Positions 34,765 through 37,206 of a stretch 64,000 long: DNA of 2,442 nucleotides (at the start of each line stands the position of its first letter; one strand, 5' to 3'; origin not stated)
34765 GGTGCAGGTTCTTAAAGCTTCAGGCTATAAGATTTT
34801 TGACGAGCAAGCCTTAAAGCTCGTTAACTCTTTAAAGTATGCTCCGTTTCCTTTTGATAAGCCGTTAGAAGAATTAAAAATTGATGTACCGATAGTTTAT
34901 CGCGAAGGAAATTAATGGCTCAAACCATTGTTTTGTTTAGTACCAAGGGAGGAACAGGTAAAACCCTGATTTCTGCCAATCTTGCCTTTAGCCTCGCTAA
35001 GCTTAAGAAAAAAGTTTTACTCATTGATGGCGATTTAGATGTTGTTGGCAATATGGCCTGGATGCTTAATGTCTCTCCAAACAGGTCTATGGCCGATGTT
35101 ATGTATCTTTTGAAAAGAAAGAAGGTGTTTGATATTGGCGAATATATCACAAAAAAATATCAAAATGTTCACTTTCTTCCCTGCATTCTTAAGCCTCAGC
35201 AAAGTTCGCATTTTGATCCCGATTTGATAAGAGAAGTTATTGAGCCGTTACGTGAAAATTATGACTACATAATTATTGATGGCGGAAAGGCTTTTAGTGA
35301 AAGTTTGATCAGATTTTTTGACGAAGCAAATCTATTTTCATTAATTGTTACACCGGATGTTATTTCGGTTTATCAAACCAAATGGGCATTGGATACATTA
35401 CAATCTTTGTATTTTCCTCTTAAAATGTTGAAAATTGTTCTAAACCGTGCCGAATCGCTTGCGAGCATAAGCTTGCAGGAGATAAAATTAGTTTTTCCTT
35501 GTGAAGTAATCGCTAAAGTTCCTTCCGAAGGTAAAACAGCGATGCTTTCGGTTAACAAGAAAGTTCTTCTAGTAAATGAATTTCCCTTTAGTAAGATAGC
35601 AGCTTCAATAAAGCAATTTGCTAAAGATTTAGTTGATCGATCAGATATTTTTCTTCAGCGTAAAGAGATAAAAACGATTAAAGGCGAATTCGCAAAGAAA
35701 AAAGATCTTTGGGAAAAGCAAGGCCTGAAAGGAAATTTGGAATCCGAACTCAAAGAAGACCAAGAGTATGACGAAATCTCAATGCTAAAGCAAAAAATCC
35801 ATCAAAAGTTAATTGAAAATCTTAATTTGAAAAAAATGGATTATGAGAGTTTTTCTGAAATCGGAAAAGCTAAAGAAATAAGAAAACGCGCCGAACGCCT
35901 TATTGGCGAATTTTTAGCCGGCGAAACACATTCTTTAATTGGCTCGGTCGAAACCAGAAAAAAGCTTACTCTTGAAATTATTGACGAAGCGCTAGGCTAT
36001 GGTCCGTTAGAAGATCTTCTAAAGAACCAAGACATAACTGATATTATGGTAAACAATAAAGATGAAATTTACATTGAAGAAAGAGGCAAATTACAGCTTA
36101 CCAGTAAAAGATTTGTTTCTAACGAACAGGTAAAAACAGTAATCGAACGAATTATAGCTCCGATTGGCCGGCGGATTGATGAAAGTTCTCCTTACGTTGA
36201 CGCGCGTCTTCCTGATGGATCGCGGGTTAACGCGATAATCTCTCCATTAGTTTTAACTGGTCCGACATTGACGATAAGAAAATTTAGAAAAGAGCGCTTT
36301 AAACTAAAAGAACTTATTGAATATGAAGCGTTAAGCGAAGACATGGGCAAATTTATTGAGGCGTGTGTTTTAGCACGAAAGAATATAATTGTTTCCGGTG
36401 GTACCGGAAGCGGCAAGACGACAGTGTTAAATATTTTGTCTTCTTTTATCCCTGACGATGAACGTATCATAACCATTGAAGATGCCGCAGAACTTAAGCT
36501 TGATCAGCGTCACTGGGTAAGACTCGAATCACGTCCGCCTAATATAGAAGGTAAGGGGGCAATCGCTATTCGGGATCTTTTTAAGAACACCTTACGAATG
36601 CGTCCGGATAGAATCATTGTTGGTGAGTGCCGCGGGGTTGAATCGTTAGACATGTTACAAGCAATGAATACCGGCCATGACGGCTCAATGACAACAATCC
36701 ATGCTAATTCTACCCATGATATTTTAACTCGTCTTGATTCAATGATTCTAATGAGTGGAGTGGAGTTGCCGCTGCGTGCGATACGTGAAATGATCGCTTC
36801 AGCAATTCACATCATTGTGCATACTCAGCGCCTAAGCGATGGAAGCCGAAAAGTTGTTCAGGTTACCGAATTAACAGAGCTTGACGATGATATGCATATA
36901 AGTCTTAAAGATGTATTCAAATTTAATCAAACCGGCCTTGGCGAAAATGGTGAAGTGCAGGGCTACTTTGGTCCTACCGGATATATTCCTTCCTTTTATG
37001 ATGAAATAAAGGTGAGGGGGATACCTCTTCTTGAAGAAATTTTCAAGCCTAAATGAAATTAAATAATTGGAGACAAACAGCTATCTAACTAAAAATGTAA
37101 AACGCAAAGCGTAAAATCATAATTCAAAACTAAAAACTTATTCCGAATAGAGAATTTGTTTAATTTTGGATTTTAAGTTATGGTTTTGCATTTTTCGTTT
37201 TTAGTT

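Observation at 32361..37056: Tad/Cpa-like pilus machinery with two unusual fusions: secretin-TonB_C and CpaE-CpaF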

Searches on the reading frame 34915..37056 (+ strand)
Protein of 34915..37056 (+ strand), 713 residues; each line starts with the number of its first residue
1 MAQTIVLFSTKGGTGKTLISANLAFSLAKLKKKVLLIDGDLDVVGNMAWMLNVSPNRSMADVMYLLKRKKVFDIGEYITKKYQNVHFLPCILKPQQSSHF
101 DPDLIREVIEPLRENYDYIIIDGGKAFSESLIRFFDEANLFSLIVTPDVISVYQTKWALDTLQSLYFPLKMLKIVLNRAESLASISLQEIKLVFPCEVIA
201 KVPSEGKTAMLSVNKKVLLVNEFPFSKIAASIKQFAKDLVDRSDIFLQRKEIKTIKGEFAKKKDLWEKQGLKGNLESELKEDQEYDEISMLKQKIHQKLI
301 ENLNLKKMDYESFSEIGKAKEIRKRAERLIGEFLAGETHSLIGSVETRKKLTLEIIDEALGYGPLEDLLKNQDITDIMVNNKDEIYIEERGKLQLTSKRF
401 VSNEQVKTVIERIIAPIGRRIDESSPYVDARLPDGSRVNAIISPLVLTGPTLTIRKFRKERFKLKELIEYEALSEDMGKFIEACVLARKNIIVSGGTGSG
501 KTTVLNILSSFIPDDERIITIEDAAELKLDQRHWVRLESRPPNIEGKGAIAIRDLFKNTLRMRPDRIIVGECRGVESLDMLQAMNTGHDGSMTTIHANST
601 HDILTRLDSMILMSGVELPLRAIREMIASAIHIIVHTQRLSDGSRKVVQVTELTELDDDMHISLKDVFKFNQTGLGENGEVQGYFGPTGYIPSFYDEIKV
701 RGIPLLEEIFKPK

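Call 3: search_protein_families(library=pfam, proteins=[window:34915-37056:+], max_evalue=0.01)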
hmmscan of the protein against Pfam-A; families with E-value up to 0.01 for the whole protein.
window:34915-37056:+ (713 aa): 20 families
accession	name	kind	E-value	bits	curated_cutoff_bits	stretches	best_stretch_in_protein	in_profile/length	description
PF00437.27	T2SSE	-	2.9e-63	214.2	24.9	1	361-642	4-279/370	Type II/IV secretion system protein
PF13614.12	AAA_31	-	2.5e-16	60.6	27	1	3-124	2-126/177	AAA domain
PF01656.29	CbiA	-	7.6e-14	52.2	25.4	1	5-181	1-85/125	CobQ/CobB/MinD/ParA nucleotide binding domain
PF10609.15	ParA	-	2.2e-08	34.2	27.1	1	3-60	4-60/246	NUBPL iron-transfer P-loop NTPase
PF13245.12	AAA_19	-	3e-06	27.9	25.1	0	485-510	8-33/134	AAA domain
PF02374.21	ArsA_ATPase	-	1.2e-05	25.1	24.3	1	4-40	2-38/305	Anion-transporting ATPase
PF06564.18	CBP_BcsQ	-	4.7e-05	23.5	21.3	1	4-149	3-149/234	Cellulose biosynthesis protein BcsQ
PF20720.3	nSTAND3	-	0.0001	22.5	27.2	0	488-527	17-57/155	Novel STAND NTPase 3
PF25199.1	nSTAND_NTPase5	-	0.00028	21.2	34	0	488-526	41-81/145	Novel STAND NTPase 5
PF04851.21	ResIII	-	0.00038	20.8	22.5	0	5-47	25-69/164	Type III restriction enzyme, res subunit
PF00270.35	DEAD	-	0.00046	20.4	26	0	485-511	11-39/167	DEAD/DEAH box helicase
PF01580.24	FtsK_SpoIIIE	-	0.00075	19.4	24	0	487-508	39-59/221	FtsK/SpoIIIE family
PF00005.33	ABC_tran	-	0.00077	20.5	25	1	489-532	12-54/137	ABC transporter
PF12775.13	AAA_7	-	0.002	18.1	25.8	0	479-516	24-61/181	P-loop containing dynein motor region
PF00448.28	SRP54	-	0.0032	17.6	22.7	0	5-41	3-39/196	SRP54-type protein, GTPase domain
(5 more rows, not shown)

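Call 4: search_protein_families(library=ncbifam, proteins=[window:34915-37056:+], max_evalue=0.01)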
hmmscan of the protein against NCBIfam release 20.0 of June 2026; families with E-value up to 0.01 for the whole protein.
window:34915-37056:+ (713 aa): 45 families (the best 25 are shown)
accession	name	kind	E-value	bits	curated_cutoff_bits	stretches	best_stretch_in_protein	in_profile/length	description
TIGR03819.1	heli_sec_ATPase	hypoth_equivalog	1.1e-99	333.8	373.15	1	327-651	18-339/340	TadA family conjugal transfer-associated ATPase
TIGR02788.1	VirB11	equivalog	9.4e-68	228.5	249.95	2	474-650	130-306/308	P-type DNA transfer ATPase VirB11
TIGR02782.1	TrbB_P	equivalog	1.1e-62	212.1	304.55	1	367-659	16-299/303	P-type conjugative transfer ATPase TrbB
NF058587.1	archaellum_moto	equivalog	1.3e-60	205.6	550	1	317-671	101-452/527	archaellum flagellar ATPase motor FlaI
NF010475.0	PRK13900.1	equivalog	2.1e-55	188.1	389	2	474-650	146-322/333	type IV secretion system ATPase VirB11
NF010469.0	PRK13894.1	subfamily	1.3e-54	185.7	508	1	359-659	22-313/320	conjugal transfer ATPase TrbB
NF010407.0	PRK13833.1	subfamily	1.1e-43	149.9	499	1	357-654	15-301/323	conjugal transfer protein TrbB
NF053672.1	bindosome_BasE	exception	1.6e-39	136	1000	1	400-653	181-430/512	bindosome assembly system ATPase subunit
NF010425.0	PRK13851.1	equivalog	2.4e-36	125.3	461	1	469-639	143-314/344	type IV secretion system protein VirB11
TIGR01969.1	minD_arch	subfamily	5.5e-28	97.8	201.75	1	4-250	2-242/251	cell division ATPase MinD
TIGR01968.1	minD_bact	equivalog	9.4e-22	77.6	212.9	1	3-248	2-245/261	septum site-determining protein MinD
NF041000.1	ATPase_ComGA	equivalog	1e-17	64.1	300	1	474-611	113-246/267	competence type IV pilus ATPase ComGA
TIGR01420.1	pilT_fam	subfamily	1.1e-16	61.1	319.1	1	371-644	11-271/343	PilT/PilU family type 4a pilus ATPase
NF007755.0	PRK10436.1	equivalog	2.1e-14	53.1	617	1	477-686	208-398/465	type II secretion system protein GspE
TIGR02525.1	plasmid_TraJ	equivalog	6.4e-14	51.7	368.3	1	492-666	153-324/372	plasmid transfer ATPase TraJ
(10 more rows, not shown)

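Call 12: find_homologous_proteins(query=window:34915-37053:+, max_evalue=1e-10)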
Query window:34915-37053:+ (713 aa): 7995 proteins with E <= 1e-10 among 8000 candidates; the best 120 are listed.
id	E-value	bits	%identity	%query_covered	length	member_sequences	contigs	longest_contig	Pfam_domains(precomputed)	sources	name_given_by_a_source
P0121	0.0e+0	1564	100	100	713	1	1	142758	PF10609.16,PF01656.30,PF00437.27,PF13614.13,PF13245.13,PF02374.22,PF27713.1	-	-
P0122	0.0e+0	1185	-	-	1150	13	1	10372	PF06745.20,PF00270.36,PF07693.21,PF16796.12,PF13604.13,PF13401.13,PF13238.13,PF00448.29,PF27713.1,PF13191.13,PF06414.19,PF10412.16,PF07724.21,PF04665.19,PF13476.13,PF13521.13,PF01580.25,PF25199.2,PF00437.27,PF13245.13,PF13555.13,PF14532.13,PF03215.22,PF00158.33,PF00005.34,PF12775.14,PF20720.4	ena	-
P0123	0.0e+0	1183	-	-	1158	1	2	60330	PF16796.12,PF00437.27,PF13604.13,PF13245.13,PF13555.13,PF13401.13,PF03215.22,PF27713.1,PF13191.13,PF06414.19,PF10412.16,PF00005.34,PF12775.14,PF13476.13,PF13521.13,PF01580.25,PF01078.28,PF25199.2,PF20720.4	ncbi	-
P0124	0.0e+0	1182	74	100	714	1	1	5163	PF10609.16,PF01656.30,PF00437.27,PF13614.13,PF27713.1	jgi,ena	-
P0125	0.0e+0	1181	74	100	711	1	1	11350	PF00142.25,PF10609.16,PF01656.30,PF00437.27,PF13614.13,PF09140.18,PF25199.2,PF27713.1,PF20720.4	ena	-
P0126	0.0e+0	1179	73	100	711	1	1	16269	PF00142.25,PF10609.16,PF01656.30,PF00437.27,PF13614.13,PF00005.34,PF09140.18,PF02374.22,PF25199.2,PF27713.1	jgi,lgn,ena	jgi:septum site-determining protein MinD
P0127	0.0e+0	1176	73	100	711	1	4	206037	PF00142.25,PF10609.16,PF01656.30,PF00437.27,PF13614.13,PF09140.18,PF02374.22,PF25199.2,PF27713.1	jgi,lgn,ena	-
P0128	0.0e+0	1170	73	100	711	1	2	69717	PF10609.16,PF01656.30,PF00437.27,PF13614.13,PF13245.13,PF25199.2,PF27713.1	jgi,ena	-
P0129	0.0e+0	1169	-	-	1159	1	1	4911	PF06745.20,PF00270.36,PF07693.21,PF13604.13,PF13401.13,PF13238.13,PF00448.29,PF27713.1,PF13191.13,PF06414.19,PF02492.26,PF10412.16,PF07724.21,PF04665.19,PF13476.13,PF13521.13,PF01580.25,PF25199.2,PF00437.27,PF13245.13,PF13555.13,PF03029.24,PF14532.13,PF03215.22,PF00158.33,PF00005.34,PF12775.14,PF263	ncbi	-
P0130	0.0e+0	1161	-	-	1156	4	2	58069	PF00270.36,PF16796.12,PF13604.13,PF13401.13,PF13238.13,PF27713.1,PF13191.13,PF06414.19,PF10412.16,PF13476.13,PF13521.13,PF01580.25,PF25199.2,PF00437.27,PF13245.13,PF13555.13,PF03029.24,PF14532.13,PF03215.22,PF00158.33,PF00005.34,PF12775.14,PF01078.28,PF20720.4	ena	-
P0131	0.0e+0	1133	70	100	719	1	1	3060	PF00142.25,PF10609.16,PF01656.30,PF00437.27,PF13614.13,PF02374.22,PF27713.1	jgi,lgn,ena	-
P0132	0.0e+0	1115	68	100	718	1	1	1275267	PF00142.25,PF10609.16,PF01656.30,PF00437.27,PF13614.13,PF02374.22,PF27713.1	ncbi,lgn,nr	ncbi:MAG: Flp pilus assembly complex ATPase component TadA [Candidatus Omnitrophota bacterium]|nr:MA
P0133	0.0e+0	1106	68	100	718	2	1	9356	PF00142.25,PF10609.16,PF01656.30,PF00437.27,PF13614.13,PF02374.22,PF27713.1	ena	-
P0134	0.0e+0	1102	67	100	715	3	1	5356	PF00142.25,PF10609.16,PF01656.30,PF00437.27,PF13614.13,PF02374.22,PF27713.1,PF20720.4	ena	-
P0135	0.0e+0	1091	68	100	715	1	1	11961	PF00142.25,PF10609.16,PF01656.30,PF00437.27,PF13614.13,PF02374.22,PF27713.1,PF20720.4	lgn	-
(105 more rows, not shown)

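Call 22: find_encoding_contigs(protein=P0121, flank=10000, max_places=2)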
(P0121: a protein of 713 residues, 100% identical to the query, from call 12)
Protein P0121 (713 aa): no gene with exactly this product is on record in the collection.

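Call 23: find_encoding_contigs(protein=P0132, flank=10000, max_places=2)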
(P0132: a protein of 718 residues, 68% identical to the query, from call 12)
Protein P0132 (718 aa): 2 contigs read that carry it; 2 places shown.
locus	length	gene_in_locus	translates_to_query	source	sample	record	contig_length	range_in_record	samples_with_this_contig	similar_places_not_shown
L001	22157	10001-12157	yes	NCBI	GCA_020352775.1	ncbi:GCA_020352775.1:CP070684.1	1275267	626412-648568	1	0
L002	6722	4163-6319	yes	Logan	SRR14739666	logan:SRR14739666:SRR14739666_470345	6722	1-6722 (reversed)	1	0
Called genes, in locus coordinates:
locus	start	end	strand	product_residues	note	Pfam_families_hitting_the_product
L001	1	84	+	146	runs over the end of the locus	-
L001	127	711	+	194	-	-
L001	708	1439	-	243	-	PF13361:UvrD_C, PF13538:UvrD_C_2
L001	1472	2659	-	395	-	PF00580:UvrD-helicase, PF13245:AAA_19, PF13604:AAA_30 (faint), PF13361:UvrD_C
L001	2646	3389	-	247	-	PF01904:DUF72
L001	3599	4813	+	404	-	PF01595:CNNM, PF00571:CBS (weak), PF03471:CorC_HlyC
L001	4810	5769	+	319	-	PF01595:CNNM, PF00571:CBS (faint)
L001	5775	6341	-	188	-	PF08745:PIN_5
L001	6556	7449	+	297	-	PF13145:Rotamase_2, PF13616:Rotamase_3, PF00639:Rotamase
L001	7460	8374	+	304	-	PF16976:RcpC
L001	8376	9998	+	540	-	PF13629:T2SS-T3SS_pil_N (weak), PF00263:Secretin, PF03544:TonB_C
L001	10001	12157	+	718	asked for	PF00142:Fer4_NifH (faint), PF01656:CbiA, PF02374:ArsA_ATPase (weak), PF10609:ParA (weak), PF13614:AAA_31, PF00437:T2SSE, PF27713:UCP018868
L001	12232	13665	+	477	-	PF13565:HTH_32 (weak)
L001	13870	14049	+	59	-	-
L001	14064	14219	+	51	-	-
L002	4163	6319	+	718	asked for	PF00142:Fer4_NifH (faint), PF01656:CbiA, PF02374:ArsA_ATPase (weak), PF10609:ParA (weak), PF13614:AAA_31, PF00437:T2SSE, PF27713:UCP018868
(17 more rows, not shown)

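Call 33: find_related_loci(query=A2, collection=genome_contigs, flank=10000)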
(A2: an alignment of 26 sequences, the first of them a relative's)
Query A2 (713 aa) in genome_contigs; peptide patterns used: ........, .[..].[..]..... (x = any residue, [..] = any of these).
600 stretches matched a pattern (row limit reached: there are more); 600 encode a relative of the query (tblastn E <= 1e-3); the best 80 are kept; 80 distinct loci.
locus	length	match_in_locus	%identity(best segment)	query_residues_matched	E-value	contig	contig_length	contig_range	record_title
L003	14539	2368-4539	52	1-713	0e+0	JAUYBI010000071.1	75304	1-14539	MAG: Candidatus Omnitrophota bacterium isolate C19_metabat.bin.11_sub C19_k141_9785, whole genome shotgun sequence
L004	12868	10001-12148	50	2-713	0e+0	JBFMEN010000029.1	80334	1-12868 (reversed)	MAG: Candidatus Omnitrophota bacterium isolate MAG246 MAG246_29, whole genome shotgun sequence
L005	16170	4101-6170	43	5-711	7e-180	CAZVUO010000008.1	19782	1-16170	MAG TPA_asm: uncultured bacterium isolate binchicken_co22_256 genome assembly, contig: NODE_2941_length_19782_cov_766.46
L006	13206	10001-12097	42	20-710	3e-179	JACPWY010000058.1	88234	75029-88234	MAG: Deltaproteobacteria bacterium isolate NC_groundwater_823_Pr1_B-0.1um_55_34 Montesol18_Bp1_scaffold_1371387, whole g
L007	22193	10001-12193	43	2-710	4e-177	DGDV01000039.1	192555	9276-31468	MAG TPA_asm: Firmicutes bacterium UBA3943 UBA3943_contig_1068, whole genome shotgun sequence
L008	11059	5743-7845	39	20-710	6e-171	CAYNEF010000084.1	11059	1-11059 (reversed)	MAG TPA_asm: uncultured Pseudobdellovibrionaceae bacterium isolate SRP278252_co1_294 genome assembly, contig: NODE_10677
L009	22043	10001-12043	45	2-712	8e-171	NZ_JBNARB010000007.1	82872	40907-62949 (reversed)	MAG: Thermovenabulum sp. isolate Kamch4316-2DMB-04 bin21.fa-7, whole genome shotgun sequence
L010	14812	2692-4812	42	2-711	5e-170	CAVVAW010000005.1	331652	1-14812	MAG: uncultured Actinomycetes bacterium isolate MFD08669.bin.1.88 genome assembly, contig: contig_1592, whole genome sho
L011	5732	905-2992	41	20-713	2e-168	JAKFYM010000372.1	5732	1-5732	MAG: Bdellovibrionales bacterium isolate ND5_Bin_65 ND5_0016777, whole genome shotgun sequence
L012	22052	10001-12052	41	17-710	6e-166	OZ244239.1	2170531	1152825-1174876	MAG: Bdellovibrionales bacterium isolate ac719e0f-63d0-4f99-808b-f8d6c9834670 genome assembly, chromosome: 1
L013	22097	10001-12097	40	17-713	1e-161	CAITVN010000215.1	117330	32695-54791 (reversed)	MAG: Oligoflexia bacterium isolate LJ_bin-4497 genome assembly, contig: bin-4497:215/244, whole genome shotgun sequence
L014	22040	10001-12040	39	17-710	5e-161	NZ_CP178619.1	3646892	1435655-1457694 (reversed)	Bdellovibrio sp. HCB288 chromosome, complete genome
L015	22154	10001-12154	41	2-712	7e-161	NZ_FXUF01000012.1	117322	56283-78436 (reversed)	Anoxynatronum buryatiense strain Su22 Ga0139014_112, whole genome shotgun sequence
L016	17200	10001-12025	40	1-710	7e-159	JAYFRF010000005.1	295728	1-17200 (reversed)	MAG: Clostridiaceae bacterium isolate CA_7 c_CA_000000023926, whole genome shotgun sequence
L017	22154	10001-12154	39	1-713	5e-158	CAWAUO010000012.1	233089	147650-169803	MAG: uncultured Actinomycetota bacterium isolate MFD03804.bin.3.97 genome assembly, contig: contig_36325, whole genome s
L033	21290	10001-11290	54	269-703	5e-150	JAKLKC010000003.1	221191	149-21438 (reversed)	MAG: Myxococcota bacterium isolate MAG.506 MAG.506-NODE_3_length_221191_cov_8.319894, whole genome shotgun sequence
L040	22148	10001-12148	40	5-710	1e-147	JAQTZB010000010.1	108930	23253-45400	MAG: Elusimicrobiales bacterium isolate STC_50 NODE_417_length_108930_cov_7.042876_Sandtown_C, whole genome shotgun sequ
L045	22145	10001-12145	37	2-711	1e-145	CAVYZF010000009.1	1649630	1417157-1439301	MAG: uncultured Acidobacteriota bacterium isolate MFD02242.bin.1.226 genome assembly, contig: contig_1943, whole genome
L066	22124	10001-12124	36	5-705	1e-140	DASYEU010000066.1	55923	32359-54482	MAG TPA_asm: Acidobacteriaceae bacterium isolate SMAG_U4995 k141_3801123, whole genome shotgun sequence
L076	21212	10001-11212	53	292-702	4e-138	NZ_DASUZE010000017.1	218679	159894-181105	MAG: Piscinibacter sp. isolate SMAG_U1914 k141_855943, whole genome shotgun sequence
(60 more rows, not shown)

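Call 44: predict_structure(alignment_id=A2)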
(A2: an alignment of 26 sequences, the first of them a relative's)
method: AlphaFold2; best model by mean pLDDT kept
length: 713 residues; sequences in the alignment: 26
mean_pLDDT: 67.9   pTM: 0.42
mean pLDDT of the five models: 67.9, 67.5, 66.6, 65.6, 60.8
residues with pLDDT >= 90: 120; 70-90: 250; 50-70: 175; < 50: 168
segments of 3 or more residues with pLDDT < 50: 270-287, 307-310, 339-343, 379-383, 391-393, 401-459, 516-569, 585-590
pLDDT, mean of each block of 10 residues (from residue 1): 88 83 94 93 80 90 90 88 91 84 90 92 82 90 78 69 77 82 57 76 82 86 89 93 78 58 53 35 44 61 56 54 70 60 54 54 53 54 54 55 43 31 33 35 32 43 79 90 83 77 72 52 35 30 28 30 39 55 50 73 77 57 71 88 87 78 90 84 88 87 87 79
secondary structure, 60 per line:
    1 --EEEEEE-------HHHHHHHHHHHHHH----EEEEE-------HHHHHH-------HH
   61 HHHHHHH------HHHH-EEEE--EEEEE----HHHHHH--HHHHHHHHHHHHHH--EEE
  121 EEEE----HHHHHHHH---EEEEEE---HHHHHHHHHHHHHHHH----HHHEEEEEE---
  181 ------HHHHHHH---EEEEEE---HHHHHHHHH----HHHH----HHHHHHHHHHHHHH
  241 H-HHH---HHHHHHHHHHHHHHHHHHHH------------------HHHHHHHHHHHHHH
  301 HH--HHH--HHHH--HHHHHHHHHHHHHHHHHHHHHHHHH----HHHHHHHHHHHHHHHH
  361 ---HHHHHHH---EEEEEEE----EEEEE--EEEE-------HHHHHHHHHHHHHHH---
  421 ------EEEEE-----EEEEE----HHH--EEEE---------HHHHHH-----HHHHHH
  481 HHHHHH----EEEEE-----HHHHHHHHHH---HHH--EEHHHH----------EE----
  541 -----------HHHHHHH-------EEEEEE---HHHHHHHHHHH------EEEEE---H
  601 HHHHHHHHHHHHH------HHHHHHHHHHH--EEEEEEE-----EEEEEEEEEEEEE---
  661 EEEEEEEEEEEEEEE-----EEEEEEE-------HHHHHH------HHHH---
elements in order (helices of 4 or more, strands of 3 or more residues): E3-8 H16-29 E34-38 H46-51 H59-67 H74-77 E79-82 E85-89 H94-99 H102-115 E118-124 H129-136 E140-145 H149-164 E172-177 H187-193 E197-202 H206-214 H219-222 H227-241 H249-268 H287-302 H310-313 H316-340 H345-360 H364-370 E374-380 E385-389 E392-395 H403-417 E427-431 E437-441 E451-454 H464-469 H475-486 E491-495 H501-510 H521-524 H552-558 E566-571 H575-585 E592-596 H600-613 H620-630 E633-639 E645-657 E661-675 E681-687 H695-700 H707-710
